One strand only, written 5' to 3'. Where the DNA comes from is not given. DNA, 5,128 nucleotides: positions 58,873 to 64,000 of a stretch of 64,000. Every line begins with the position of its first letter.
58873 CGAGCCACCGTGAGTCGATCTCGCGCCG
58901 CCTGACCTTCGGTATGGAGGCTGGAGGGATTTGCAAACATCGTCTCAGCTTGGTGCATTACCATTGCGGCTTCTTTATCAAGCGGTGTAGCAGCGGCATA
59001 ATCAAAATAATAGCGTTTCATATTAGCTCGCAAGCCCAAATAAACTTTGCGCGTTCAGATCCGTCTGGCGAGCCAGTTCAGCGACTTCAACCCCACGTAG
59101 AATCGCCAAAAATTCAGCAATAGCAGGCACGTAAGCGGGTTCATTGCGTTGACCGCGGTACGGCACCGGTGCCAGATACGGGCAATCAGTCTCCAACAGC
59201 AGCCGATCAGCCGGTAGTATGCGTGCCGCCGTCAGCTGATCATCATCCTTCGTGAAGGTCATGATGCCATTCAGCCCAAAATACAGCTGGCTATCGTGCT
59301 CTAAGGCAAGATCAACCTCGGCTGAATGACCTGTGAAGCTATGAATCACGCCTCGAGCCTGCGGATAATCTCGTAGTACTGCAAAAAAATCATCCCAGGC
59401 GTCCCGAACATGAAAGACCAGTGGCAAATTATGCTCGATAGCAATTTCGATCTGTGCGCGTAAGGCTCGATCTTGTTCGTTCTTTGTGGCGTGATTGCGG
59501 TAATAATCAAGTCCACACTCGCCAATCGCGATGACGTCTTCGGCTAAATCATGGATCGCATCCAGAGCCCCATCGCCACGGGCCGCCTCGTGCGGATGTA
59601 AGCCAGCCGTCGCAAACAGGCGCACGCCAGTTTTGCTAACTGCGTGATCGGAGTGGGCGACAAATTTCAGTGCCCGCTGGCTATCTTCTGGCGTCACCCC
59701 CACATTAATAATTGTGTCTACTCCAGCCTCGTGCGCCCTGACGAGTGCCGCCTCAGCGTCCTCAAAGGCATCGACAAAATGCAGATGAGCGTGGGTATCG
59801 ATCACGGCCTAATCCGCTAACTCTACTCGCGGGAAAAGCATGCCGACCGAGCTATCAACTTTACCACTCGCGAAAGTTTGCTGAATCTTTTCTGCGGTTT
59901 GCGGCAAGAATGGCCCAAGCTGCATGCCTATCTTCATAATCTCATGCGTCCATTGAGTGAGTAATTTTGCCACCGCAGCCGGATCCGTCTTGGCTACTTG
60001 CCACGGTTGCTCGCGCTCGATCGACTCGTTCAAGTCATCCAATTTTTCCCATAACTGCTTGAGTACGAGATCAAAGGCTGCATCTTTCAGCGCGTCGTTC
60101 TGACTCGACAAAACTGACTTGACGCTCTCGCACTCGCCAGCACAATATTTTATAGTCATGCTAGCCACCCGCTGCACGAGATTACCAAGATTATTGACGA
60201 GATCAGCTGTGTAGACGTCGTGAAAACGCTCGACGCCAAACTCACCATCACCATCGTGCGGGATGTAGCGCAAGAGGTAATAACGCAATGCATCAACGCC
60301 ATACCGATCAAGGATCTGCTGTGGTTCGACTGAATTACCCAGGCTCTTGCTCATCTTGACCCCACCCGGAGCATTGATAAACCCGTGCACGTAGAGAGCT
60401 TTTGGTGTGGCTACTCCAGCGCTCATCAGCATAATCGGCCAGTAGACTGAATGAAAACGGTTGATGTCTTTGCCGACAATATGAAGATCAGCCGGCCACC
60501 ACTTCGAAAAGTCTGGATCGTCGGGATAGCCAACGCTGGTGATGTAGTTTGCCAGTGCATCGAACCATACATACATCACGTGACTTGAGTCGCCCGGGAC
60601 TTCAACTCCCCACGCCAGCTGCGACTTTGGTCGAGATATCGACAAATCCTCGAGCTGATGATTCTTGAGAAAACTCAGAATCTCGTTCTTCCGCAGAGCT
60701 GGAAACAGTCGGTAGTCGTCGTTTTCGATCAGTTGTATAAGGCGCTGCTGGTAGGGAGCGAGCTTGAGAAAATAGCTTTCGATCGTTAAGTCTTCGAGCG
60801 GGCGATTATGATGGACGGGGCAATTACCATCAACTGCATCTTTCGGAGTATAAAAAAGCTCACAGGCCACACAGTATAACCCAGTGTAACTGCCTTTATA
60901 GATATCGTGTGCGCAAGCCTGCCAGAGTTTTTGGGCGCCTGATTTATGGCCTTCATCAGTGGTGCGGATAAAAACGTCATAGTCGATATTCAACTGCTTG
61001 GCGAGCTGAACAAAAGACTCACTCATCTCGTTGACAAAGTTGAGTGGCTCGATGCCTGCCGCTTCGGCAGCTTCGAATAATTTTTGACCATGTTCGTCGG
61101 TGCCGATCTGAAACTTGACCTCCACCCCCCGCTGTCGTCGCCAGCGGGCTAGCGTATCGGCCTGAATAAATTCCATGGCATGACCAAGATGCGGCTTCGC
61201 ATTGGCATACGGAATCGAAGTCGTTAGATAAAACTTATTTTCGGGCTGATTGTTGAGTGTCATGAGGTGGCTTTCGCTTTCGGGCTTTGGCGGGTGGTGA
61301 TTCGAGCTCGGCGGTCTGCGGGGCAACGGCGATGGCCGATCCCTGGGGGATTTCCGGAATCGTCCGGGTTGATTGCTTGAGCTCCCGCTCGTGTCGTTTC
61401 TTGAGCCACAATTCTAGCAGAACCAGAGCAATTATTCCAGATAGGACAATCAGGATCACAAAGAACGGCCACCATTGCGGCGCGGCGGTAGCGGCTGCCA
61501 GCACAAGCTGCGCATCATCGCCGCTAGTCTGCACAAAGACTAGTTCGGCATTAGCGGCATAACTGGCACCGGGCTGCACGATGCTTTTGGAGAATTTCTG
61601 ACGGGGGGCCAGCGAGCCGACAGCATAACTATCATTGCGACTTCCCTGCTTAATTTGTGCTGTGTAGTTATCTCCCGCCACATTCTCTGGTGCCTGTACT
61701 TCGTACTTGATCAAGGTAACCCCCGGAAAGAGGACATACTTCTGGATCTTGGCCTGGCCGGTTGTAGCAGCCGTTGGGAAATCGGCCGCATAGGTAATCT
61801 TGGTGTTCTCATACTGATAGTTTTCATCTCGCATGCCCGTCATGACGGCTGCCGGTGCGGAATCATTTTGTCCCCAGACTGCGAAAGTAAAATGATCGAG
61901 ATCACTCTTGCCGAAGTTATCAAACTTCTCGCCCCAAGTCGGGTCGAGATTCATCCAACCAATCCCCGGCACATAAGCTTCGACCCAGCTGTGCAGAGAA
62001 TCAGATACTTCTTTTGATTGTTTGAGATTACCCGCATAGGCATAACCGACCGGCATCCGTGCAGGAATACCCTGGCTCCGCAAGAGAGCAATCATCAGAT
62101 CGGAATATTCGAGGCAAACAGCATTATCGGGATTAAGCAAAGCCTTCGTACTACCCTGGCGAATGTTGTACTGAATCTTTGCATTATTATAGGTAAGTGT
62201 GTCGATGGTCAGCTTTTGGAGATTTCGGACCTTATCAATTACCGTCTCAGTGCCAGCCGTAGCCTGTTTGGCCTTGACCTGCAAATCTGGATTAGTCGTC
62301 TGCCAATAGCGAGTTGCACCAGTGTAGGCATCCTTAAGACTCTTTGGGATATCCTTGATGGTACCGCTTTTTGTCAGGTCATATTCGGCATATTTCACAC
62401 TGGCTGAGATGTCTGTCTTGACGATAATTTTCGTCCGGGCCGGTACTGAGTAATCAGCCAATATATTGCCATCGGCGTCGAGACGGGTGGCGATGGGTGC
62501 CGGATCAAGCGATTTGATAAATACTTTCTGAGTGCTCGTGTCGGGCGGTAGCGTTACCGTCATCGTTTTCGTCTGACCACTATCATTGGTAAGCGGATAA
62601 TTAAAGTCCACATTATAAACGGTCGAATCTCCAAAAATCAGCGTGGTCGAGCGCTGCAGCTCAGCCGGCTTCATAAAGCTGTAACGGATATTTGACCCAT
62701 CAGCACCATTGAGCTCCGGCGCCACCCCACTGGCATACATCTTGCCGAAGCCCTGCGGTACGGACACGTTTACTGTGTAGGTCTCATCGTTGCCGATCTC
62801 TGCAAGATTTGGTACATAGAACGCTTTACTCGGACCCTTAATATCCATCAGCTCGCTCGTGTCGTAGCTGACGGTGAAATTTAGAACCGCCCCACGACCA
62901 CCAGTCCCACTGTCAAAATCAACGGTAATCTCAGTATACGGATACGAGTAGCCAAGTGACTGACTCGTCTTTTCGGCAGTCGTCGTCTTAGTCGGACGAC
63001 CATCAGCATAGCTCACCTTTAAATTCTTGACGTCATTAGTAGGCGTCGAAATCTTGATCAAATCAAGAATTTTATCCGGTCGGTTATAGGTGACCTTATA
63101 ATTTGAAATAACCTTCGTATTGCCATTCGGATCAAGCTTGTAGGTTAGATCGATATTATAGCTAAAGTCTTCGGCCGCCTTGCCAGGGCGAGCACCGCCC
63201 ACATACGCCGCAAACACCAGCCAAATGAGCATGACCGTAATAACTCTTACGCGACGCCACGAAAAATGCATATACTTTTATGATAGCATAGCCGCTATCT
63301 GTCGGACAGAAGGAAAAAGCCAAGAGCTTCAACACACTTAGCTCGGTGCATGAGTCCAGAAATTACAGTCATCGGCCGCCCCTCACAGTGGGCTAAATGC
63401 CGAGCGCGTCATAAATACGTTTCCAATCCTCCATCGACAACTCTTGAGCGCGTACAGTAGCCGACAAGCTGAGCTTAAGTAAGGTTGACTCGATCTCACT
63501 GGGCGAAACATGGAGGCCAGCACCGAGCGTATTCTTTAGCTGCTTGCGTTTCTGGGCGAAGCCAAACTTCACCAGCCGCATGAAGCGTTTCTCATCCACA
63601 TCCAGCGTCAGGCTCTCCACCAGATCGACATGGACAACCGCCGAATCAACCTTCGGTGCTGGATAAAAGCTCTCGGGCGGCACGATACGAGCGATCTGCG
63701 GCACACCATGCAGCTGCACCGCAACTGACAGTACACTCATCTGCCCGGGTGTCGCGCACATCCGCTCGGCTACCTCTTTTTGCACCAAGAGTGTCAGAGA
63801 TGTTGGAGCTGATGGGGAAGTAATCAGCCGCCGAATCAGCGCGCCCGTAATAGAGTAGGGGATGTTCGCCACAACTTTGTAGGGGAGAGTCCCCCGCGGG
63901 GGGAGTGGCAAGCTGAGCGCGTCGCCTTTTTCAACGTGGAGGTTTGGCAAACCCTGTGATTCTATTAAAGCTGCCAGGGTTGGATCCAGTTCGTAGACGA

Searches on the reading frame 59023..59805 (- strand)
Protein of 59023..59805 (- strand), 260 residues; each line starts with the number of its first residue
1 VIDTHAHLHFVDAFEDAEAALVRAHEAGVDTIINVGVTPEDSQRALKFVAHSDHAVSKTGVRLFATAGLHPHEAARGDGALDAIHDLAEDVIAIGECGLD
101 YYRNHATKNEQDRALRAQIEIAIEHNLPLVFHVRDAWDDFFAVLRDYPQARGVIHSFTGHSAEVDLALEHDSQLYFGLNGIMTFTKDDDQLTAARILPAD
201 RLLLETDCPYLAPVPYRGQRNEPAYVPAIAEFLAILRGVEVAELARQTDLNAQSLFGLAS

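Call 44: search_protein_families(library=pfam, proteins=[window:59023-59805:-], max_evalue=0.0001)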
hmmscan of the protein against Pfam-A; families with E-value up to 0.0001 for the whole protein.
window:59023-59805:- (260 aa): 1 family
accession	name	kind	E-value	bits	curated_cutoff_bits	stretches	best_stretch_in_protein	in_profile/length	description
PF01026.27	TatD_DNase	-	1.3e-70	238.2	27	1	2-257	1-253/253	TatD related DNase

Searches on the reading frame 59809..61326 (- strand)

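Call 44: search_protein_families(library=pfam, proteins=[window:59809-61326:-], max_evalue=0.0001)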
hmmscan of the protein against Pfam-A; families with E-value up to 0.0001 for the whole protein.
window:59809-61326:- (505 aa): 3 families
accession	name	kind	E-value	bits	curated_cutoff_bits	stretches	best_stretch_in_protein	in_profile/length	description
PF09334.17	tRNA-synt_1g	-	1.5e-96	323.9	20.1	2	183-387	182-390/391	tRNA synthetases class I (M)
PF00133.28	tRNA-synt_1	-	3e-36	125.5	22.7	2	248-354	296-404/414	tRNA synthetases class I (I, L, M and V)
PF01406.26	tRNA-synt_1e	-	4e-11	43.3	27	0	307-353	236-282/301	tRNA synthetases class I (C) catalytic domain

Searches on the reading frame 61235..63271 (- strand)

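Call 44: search_protein_families(library=pfam, proteins=[window:61235-63271:-], max_evalue=0.0001)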
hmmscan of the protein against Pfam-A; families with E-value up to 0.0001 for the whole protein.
window:61235-63271:- (678 aa): 1 family
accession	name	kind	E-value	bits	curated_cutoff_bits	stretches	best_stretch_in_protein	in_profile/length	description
PF01841.26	Transglut_core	-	2e-18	67.1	23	1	334-444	4-108/108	Transglutaminase-like superfamily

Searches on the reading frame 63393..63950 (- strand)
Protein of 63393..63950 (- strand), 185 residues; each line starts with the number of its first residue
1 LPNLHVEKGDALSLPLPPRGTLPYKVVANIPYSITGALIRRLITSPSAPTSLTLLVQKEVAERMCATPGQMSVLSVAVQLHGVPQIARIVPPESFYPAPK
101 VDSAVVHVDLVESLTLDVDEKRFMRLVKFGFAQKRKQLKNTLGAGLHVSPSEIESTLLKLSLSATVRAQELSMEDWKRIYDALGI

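Call 94: search_protein_families(library=pfam, proteins=[window:63393-63950:-], max_evalue=0.01)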
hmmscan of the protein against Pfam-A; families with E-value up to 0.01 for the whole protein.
window:63393-63950:- (185 aa): 1 family
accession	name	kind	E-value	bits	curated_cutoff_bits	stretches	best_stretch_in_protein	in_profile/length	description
PF00398.26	RrnaAD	-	5.1e-26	91.8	24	1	3-182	77-260/263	Ribosomal RNA adenine dimethylase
